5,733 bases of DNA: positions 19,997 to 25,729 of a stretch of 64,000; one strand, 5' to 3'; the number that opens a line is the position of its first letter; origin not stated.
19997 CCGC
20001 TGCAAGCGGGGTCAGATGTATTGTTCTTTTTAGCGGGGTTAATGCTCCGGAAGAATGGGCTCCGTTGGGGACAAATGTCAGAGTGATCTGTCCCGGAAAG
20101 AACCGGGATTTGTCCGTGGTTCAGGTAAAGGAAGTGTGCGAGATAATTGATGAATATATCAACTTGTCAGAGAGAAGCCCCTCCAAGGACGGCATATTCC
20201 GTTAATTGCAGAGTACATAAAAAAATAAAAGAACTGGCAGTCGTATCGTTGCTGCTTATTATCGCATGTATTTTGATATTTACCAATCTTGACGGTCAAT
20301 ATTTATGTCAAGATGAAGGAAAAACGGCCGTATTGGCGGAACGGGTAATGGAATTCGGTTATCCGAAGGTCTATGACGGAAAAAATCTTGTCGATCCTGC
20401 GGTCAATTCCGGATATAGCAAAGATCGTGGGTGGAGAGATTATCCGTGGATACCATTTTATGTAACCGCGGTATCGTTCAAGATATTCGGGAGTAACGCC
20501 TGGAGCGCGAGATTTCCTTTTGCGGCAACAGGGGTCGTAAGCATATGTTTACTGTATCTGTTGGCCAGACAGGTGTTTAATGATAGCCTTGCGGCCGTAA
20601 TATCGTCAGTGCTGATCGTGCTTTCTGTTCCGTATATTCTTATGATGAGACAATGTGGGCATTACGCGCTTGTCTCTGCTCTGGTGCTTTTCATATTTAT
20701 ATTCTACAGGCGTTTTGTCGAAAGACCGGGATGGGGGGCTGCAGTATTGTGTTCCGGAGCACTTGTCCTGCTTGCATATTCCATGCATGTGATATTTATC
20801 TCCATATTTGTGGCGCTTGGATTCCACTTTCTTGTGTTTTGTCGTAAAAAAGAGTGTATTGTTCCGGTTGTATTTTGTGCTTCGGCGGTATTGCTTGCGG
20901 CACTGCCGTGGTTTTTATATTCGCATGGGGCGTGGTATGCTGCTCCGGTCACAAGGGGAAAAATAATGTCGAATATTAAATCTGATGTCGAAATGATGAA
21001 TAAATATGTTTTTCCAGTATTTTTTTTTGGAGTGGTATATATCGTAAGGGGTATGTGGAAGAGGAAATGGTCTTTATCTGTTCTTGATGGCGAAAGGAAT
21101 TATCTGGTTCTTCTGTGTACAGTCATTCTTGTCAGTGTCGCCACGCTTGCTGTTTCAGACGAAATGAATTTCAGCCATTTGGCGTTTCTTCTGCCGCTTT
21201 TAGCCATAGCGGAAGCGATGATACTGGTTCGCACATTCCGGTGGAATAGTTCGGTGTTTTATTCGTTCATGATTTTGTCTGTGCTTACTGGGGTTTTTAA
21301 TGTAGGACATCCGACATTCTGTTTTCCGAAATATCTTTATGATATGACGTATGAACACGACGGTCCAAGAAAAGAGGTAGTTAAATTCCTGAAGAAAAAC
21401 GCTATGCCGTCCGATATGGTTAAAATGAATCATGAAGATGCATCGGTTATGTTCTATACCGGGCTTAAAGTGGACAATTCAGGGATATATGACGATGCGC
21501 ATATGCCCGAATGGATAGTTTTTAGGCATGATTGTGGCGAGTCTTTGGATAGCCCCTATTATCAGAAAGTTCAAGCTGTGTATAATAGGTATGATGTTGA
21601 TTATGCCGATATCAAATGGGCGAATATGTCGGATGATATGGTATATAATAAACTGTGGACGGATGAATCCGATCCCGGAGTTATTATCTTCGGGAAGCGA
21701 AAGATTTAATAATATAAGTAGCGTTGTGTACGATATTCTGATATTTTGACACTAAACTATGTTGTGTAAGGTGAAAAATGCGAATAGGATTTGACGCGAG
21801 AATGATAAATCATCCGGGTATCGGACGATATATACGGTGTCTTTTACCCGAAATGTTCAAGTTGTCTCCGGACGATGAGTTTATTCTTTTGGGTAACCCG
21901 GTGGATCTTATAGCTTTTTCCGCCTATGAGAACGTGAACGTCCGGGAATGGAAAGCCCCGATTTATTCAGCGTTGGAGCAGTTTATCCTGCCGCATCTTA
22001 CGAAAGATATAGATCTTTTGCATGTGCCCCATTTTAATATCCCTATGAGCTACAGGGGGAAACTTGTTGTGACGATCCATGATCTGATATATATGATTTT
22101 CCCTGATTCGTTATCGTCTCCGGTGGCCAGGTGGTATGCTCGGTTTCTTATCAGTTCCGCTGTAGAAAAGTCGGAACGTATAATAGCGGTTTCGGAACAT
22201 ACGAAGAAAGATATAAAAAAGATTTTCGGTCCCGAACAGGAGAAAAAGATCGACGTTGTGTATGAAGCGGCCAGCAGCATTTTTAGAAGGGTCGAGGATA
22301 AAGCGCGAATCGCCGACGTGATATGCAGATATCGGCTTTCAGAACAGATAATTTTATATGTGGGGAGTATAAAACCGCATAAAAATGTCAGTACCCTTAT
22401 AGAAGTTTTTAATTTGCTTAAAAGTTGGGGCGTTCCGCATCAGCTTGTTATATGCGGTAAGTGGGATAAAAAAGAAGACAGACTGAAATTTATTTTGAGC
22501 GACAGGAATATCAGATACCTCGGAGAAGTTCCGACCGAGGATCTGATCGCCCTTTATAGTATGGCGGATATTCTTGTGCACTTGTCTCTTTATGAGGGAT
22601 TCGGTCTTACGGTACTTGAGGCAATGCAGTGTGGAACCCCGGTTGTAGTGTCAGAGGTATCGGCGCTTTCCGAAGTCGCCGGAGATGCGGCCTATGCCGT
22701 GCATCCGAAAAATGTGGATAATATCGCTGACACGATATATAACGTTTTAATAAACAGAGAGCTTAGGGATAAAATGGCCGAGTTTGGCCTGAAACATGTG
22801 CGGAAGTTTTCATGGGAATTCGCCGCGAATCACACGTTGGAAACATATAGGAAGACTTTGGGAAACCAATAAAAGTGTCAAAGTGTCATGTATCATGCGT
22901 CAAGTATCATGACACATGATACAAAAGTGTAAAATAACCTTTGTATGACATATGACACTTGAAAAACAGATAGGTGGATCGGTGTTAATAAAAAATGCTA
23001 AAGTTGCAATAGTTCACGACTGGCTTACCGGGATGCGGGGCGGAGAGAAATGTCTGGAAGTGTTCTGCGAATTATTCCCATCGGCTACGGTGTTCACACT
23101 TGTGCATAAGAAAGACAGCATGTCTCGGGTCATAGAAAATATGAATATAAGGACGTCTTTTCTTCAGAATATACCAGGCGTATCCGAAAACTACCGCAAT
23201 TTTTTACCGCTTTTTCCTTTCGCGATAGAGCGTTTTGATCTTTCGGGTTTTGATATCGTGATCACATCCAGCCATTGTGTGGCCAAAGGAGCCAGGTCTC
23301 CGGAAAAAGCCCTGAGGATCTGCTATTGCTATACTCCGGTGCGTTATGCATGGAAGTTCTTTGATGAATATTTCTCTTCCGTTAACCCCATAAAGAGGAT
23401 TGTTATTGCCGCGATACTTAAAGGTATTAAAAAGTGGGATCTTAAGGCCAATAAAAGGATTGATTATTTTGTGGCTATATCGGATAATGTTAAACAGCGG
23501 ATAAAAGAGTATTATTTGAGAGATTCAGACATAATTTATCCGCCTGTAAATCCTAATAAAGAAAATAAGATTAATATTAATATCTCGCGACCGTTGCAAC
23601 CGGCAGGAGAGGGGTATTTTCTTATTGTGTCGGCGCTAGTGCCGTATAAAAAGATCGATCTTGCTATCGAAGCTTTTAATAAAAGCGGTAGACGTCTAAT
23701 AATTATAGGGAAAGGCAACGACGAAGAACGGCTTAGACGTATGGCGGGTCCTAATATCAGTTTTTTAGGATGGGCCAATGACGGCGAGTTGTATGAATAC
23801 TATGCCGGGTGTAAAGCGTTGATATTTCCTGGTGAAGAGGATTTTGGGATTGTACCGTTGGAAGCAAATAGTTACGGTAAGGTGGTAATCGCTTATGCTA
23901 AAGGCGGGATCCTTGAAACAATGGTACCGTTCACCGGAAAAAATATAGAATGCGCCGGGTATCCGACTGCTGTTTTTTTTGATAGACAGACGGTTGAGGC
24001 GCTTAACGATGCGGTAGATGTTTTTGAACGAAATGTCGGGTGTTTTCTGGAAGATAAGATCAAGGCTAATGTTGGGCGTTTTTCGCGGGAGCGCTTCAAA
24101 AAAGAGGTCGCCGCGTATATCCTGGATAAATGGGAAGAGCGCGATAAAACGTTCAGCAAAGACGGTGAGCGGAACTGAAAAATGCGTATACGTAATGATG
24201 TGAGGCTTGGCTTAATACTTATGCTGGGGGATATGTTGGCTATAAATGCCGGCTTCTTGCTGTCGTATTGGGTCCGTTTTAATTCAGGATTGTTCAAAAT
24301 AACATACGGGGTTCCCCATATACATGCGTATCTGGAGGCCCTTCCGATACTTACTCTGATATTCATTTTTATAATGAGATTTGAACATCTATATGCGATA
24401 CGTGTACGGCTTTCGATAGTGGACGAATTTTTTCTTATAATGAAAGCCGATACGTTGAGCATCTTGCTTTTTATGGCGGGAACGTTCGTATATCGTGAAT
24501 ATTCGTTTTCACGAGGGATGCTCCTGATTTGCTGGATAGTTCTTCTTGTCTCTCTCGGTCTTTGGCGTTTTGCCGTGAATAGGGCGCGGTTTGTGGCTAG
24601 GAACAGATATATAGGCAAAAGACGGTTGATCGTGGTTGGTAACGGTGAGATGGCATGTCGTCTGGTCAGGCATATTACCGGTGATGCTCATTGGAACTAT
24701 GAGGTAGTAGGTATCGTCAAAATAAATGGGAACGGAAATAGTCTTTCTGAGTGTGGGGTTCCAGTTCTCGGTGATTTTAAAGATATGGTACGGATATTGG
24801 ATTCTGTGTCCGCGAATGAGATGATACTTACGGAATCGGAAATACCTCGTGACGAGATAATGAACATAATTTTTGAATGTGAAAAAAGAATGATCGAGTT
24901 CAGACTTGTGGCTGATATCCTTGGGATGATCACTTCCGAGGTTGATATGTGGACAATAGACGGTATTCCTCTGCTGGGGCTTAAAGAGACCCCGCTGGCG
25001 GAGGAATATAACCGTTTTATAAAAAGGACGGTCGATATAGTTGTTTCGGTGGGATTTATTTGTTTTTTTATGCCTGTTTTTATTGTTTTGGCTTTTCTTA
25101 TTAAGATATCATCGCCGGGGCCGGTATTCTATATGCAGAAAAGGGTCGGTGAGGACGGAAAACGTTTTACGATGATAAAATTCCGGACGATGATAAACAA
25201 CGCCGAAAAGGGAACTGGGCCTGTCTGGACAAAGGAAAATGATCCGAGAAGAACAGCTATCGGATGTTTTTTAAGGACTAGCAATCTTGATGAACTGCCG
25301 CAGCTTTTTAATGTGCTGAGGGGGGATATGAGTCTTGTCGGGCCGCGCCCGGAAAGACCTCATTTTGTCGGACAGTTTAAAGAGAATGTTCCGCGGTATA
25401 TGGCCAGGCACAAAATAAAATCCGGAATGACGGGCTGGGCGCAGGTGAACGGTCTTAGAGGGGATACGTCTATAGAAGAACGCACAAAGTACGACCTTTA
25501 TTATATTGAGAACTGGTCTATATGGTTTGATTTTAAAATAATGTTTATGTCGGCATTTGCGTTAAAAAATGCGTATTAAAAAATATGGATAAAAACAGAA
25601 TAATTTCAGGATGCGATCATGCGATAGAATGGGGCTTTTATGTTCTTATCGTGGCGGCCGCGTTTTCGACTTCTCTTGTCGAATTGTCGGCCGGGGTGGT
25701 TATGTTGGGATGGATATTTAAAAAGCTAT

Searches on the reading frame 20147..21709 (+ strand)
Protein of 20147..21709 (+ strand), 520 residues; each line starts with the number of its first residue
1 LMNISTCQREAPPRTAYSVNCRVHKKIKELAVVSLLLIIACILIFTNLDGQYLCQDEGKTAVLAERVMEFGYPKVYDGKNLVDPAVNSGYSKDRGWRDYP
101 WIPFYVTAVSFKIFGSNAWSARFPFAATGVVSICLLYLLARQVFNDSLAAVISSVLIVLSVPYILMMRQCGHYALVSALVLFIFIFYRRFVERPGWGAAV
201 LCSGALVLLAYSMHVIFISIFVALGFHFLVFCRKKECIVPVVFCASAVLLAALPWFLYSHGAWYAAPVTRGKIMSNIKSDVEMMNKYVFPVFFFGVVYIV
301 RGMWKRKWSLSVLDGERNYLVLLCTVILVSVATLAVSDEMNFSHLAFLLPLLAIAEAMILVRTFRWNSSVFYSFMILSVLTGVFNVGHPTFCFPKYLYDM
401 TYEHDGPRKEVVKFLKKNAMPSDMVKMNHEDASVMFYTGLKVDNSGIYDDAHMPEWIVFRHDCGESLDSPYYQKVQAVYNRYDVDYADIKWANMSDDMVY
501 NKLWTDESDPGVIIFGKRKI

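Call 98: search_protein_families(library=pfam, proteins=[window:20147-21709:+], max_evalue=0.00001)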
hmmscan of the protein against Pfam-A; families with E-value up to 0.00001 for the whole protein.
window:20147-21709:+ (520 aa): 1 family
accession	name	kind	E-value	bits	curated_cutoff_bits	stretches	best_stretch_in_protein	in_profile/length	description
PF13231.12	PMT_2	-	9.9e-11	42.5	26.1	1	100-254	3-156/160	Dolichyl-phosphate-mannose-protein mannosyltransferase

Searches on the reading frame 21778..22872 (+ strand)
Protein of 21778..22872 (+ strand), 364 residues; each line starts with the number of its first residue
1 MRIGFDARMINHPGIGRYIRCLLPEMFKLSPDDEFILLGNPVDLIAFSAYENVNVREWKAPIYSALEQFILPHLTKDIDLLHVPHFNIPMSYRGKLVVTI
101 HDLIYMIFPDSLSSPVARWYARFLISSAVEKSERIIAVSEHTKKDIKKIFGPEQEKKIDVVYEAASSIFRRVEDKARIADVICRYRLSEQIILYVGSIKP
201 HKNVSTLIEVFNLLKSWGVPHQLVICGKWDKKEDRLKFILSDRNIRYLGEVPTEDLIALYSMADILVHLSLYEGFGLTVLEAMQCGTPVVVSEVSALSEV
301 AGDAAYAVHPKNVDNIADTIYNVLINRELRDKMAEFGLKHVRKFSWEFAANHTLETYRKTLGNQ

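Call 98: search_protein_families(library=pfam, proteins=[window:21778-22872:+], max_evalue=0.00001)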
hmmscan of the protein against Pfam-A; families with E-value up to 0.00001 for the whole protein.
window:21778-22872:+ (364 aa): 6 families
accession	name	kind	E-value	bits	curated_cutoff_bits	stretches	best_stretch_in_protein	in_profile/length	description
PF00534.26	Glycos_transf_1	-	3.4e-37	128.1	26.4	1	189-337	15-169/172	Glycosyl transferases group 1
PF13692.12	Glyco_trans_1_4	-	3.7e-28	99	27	1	190-324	2-140/142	Glycosyl transferases group 1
PF13524.12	Glyco_trans_1_2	-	1.2e-10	41.9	25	1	222-343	16-131/144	Glycosyl transferase-like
PF20706.3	GT4-conflict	-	9e-10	38.5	26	1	200-349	210-381/385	Family 4 Glycosyltransferase in conflict systems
PF13439.12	Glyco_transf_4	-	1.2e-09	38.8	28.5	1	66-162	64-163/170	Glycosyltransferase Family 4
PF00982.27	Glyco_transf_20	-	2.2e-07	30.4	32.5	1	247-333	355-447/473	Glycosyltransferase family 20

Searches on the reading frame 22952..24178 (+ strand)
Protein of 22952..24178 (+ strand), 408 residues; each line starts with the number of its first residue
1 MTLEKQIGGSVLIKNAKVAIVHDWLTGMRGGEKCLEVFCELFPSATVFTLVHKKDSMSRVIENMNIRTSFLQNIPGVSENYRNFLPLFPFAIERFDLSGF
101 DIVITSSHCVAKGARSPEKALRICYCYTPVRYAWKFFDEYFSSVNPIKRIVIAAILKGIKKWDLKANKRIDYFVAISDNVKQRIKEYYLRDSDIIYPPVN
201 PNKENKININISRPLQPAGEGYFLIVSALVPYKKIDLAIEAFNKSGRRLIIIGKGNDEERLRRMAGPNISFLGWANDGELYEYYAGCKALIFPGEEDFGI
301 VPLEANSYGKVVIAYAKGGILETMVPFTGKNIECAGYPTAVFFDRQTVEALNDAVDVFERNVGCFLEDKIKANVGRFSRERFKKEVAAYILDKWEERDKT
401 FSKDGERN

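Call 98: search_protein_families(library=pfam, proteins=[window:22952-24178:+], max_evalue=0.00001)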
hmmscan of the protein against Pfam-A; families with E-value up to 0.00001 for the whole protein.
window:22952-24178:+ (408 aa): 2 families
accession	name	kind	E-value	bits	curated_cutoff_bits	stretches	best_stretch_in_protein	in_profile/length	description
PF00534.26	Glycos_transf_1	-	3e-22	79.4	26.4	1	216-360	11-157/172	Glycosyl transferases group 1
PF13692.12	Glyco_trans_1_4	-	3e-15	57.2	27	1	222-324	3-115/142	Glycosyl transferases group 1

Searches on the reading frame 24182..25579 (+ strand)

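Call 98: search_protein_families(library=pfam, proteins=[window:24182-25579:+], max_evalue=0.00001)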
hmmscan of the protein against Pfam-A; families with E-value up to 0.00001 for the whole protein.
window:24182-25579:+ (465 aa): 2 families
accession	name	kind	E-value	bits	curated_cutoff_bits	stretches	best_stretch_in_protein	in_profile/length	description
PF02397.22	Bac_transf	-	8e-70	234.4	27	1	281-459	1-175/179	Bacterial sugar transferase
PF13727.12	CoA_binding_3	-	2.5e-13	50.9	25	1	71-244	6-175/175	CoA-binding domain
